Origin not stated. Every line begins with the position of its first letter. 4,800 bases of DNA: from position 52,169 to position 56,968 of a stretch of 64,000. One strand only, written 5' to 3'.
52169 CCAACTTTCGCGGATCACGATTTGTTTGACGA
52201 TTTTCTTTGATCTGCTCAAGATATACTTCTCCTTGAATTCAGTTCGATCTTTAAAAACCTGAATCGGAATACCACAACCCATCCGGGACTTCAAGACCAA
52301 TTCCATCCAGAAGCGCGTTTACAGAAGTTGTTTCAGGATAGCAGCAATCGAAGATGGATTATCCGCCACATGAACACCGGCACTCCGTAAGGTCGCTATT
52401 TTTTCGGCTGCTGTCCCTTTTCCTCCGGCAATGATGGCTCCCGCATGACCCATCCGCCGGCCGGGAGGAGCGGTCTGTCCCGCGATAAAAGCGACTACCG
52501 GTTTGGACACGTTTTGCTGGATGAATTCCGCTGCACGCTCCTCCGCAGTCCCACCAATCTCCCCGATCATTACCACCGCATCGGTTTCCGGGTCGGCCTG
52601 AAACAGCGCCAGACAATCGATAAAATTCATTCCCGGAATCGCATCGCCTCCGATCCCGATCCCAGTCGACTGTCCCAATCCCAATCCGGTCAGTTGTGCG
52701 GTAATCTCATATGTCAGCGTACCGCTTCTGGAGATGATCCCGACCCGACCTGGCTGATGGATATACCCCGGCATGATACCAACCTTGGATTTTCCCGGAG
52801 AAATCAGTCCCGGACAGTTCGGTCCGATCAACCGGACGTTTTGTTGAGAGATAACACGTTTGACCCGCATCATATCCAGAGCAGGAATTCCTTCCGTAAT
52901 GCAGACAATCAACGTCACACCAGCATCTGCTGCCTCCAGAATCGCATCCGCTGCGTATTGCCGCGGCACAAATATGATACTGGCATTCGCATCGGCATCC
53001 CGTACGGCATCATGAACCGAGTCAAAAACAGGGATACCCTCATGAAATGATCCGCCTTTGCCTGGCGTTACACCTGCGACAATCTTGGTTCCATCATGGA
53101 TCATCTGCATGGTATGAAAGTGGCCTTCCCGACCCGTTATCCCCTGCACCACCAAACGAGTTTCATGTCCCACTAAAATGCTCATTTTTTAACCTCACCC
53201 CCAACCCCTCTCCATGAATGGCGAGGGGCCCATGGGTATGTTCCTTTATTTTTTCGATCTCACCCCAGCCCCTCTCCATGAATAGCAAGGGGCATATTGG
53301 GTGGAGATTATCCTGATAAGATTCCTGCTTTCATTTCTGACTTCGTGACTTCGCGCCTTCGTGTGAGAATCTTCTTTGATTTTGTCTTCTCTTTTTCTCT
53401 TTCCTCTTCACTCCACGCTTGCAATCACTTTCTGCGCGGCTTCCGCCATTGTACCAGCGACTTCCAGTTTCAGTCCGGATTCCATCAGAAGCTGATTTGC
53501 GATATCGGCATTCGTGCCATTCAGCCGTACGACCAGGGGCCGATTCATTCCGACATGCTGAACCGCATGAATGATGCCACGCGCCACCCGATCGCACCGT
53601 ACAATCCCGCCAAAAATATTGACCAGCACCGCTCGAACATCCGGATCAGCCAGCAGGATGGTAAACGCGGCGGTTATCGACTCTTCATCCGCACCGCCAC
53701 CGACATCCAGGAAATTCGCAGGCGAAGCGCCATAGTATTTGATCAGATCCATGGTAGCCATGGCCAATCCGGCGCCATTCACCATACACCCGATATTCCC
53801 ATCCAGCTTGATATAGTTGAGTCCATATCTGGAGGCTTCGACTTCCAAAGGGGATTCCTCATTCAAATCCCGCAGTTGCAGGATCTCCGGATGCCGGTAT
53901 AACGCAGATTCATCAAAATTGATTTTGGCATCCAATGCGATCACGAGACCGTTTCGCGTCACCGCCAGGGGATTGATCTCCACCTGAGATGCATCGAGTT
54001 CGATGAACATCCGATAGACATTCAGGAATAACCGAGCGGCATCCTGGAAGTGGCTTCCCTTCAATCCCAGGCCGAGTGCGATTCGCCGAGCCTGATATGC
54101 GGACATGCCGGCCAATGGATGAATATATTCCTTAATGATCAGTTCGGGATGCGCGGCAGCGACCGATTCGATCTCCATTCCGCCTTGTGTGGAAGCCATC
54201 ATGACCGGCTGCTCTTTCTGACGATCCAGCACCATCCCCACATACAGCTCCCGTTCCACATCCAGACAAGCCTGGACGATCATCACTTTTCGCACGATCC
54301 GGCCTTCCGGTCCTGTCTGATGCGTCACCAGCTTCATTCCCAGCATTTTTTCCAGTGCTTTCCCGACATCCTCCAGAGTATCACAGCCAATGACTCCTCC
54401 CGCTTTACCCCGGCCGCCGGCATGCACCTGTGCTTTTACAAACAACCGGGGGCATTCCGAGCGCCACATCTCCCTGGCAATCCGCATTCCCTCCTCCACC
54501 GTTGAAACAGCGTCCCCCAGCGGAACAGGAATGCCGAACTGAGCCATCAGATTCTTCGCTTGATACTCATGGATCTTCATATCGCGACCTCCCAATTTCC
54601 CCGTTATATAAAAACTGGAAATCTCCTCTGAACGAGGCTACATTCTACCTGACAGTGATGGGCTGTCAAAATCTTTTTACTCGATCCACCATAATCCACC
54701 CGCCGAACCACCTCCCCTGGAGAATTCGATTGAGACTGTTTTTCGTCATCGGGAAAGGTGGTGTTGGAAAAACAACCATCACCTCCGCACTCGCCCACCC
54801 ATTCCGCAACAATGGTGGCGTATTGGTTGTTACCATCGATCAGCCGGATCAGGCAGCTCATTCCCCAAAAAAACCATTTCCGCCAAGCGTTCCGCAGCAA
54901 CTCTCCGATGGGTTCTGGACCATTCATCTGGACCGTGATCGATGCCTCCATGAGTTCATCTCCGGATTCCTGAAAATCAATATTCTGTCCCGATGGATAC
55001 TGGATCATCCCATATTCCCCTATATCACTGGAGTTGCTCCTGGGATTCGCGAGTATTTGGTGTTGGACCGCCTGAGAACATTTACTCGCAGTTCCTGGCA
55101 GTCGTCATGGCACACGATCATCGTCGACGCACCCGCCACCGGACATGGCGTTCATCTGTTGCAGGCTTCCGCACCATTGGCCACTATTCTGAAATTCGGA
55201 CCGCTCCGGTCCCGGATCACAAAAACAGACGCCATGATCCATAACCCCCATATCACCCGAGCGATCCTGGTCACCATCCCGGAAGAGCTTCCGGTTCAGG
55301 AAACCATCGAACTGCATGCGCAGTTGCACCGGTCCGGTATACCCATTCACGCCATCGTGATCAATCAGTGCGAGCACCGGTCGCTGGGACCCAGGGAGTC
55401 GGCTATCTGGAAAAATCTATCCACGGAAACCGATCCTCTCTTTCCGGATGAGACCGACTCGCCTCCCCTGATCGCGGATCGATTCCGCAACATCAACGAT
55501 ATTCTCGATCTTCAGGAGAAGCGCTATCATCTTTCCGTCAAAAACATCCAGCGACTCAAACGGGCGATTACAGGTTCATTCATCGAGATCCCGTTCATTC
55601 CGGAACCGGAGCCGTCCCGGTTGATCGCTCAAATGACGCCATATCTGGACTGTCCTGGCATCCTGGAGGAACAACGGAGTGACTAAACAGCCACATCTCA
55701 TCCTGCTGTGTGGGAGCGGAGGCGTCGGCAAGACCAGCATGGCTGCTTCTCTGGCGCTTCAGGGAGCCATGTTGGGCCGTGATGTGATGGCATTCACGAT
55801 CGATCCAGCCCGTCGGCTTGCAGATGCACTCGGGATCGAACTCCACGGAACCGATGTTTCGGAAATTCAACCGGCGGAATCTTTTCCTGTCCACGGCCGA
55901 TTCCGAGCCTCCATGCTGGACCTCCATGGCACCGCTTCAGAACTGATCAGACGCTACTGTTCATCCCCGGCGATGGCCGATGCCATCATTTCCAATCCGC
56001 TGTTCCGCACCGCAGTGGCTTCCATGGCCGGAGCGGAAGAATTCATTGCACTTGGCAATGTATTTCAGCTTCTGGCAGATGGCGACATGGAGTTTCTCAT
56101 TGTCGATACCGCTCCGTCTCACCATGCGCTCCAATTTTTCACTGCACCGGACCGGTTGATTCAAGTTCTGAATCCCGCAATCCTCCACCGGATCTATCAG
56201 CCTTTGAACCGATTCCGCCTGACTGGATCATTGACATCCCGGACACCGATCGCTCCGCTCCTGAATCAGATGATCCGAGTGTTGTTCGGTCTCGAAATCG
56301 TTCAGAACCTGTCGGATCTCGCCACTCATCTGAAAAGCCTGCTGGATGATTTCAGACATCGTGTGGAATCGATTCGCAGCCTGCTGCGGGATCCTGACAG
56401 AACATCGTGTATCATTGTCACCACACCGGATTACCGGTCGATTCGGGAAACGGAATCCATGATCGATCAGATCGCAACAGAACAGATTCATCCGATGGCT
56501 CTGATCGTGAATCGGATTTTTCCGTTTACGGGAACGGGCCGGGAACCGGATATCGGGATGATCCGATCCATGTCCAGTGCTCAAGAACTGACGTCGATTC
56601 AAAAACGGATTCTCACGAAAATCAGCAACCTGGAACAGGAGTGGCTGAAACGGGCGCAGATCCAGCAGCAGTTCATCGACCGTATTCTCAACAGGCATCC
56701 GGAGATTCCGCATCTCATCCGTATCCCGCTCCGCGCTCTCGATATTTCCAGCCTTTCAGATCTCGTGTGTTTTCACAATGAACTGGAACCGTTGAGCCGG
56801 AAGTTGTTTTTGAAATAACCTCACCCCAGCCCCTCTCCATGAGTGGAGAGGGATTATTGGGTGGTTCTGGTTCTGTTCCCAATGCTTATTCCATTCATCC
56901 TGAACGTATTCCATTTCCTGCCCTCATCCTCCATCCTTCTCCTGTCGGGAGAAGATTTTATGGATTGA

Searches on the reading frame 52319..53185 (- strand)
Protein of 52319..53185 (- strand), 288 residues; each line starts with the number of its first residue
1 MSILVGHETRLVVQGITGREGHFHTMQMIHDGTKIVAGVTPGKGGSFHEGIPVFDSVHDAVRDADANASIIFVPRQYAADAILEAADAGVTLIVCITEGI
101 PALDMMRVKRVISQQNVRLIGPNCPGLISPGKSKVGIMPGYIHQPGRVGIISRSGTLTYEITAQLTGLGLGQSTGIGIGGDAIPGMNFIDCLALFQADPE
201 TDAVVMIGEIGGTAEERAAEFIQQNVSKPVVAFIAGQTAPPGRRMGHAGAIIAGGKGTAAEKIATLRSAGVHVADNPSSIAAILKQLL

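Call 33: search_protein_families(library=pfam, proteins=[window:52319-53185:-], max_evalue=0.00001)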
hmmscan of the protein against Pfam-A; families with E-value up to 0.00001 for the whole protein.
window:52319-53185:- (288 aa): 3 families
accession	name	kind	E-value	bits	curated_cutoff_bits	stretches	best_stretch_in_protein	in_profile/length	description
PF02629.25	CoA_binding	-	9.4e-28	97.3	22.3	1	8-99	3-97/97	CoA binding domain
PF00549.24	Ligase_CoA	-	1.1e-24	87.4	24.5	1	151-271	1-127/128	CoA-ligase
PF13607.11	Succ_CoA_lig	-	2.4e-11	44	27.4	1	145-285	1-136/138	Succinyl-CoA ligase like flavodoxin domain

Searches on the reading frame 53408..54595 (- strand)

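Call 33: search_protein_families(library=pfam, proteins=[window:53408-54595:-], max_evalue=0.00001)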
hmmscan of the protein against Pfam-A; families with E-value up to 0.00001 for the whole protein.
window:53408-54595:- (395 aa): 4 families
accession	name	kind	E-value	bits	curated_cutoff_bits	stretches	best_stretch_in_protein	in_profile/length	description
PF08442.15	ATP-grasp_2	-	2.5e-69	233.4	29.5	1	7-211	1-201/202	ATP-grasp domain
PF00549.24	Ligase_CoA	-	3.3e-28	98.8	24.5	1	271-390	1-127/128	CoA-ligase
PF24948.1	Citrate_synth_N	-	6.5e-12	45.7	83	1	8-234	5-227/232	ATP-citrate synthase ATP-grasp domain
PF13549.11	ATP-grasp_5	-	2.7e-10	40.4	27.6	1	7-226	9-220/221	ATP-grasp domain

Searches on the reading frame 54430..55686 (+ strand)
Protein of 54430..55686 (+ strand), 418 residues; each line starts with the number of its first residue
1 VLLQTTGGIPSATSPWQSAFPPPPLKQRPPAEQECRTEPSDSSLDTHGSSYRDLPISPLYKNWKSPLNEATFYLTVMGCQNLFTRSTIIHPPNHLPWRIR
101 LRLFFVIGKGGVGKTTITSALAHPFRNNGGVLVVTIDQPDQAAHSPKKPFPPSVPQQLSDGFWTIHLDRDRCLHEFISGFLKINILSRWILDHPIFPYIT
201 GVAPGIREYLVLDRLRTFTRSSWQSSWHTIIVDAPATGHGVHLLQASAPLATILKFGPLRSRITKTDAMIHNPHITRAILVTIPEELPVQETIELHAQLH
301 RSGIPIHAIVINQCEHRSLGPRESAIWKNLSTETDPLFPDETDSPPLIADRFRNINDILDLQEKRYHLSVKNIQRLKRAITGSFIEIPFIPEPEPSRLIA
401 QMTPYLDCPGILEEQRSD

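Call 33: search_protein_families(library=pfam, proteins=[window:54430-55686:+], max_evalue=0.00001)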
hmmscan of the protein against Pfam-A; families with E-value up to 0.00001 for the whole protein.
window:54430-55686:+ (418 aa): 1 family
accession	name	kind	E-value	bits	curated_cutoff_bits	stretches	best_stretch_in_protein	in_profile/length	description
PF02374.21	ArsA_ATPase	-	1.5e-19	70.8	24.3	2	102-254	2-152/305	Anion-transporting ATPase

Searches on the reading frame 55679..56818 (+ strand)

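Call 33: search_protein_families(library=pfam, proteins=[window:55679-56818:+], max_evalue=0.00001)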
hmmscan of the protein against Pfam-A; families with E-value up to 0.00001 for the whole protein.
window:55679-56818:+ (379 aa): 2 families
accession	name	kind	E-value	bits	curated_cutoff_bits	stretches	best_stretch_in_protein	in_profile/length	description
PF02374.21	ArsA_ATPase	-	2.1e-31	109.7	24.3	1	7-285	3-250/305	Anion-transporting ATPase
PF01656.29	CbiA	-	5.2e-06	26.9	25.4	0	11-279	5-82/125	CobQ/CobB/MinD/ParA nucleotide binding domain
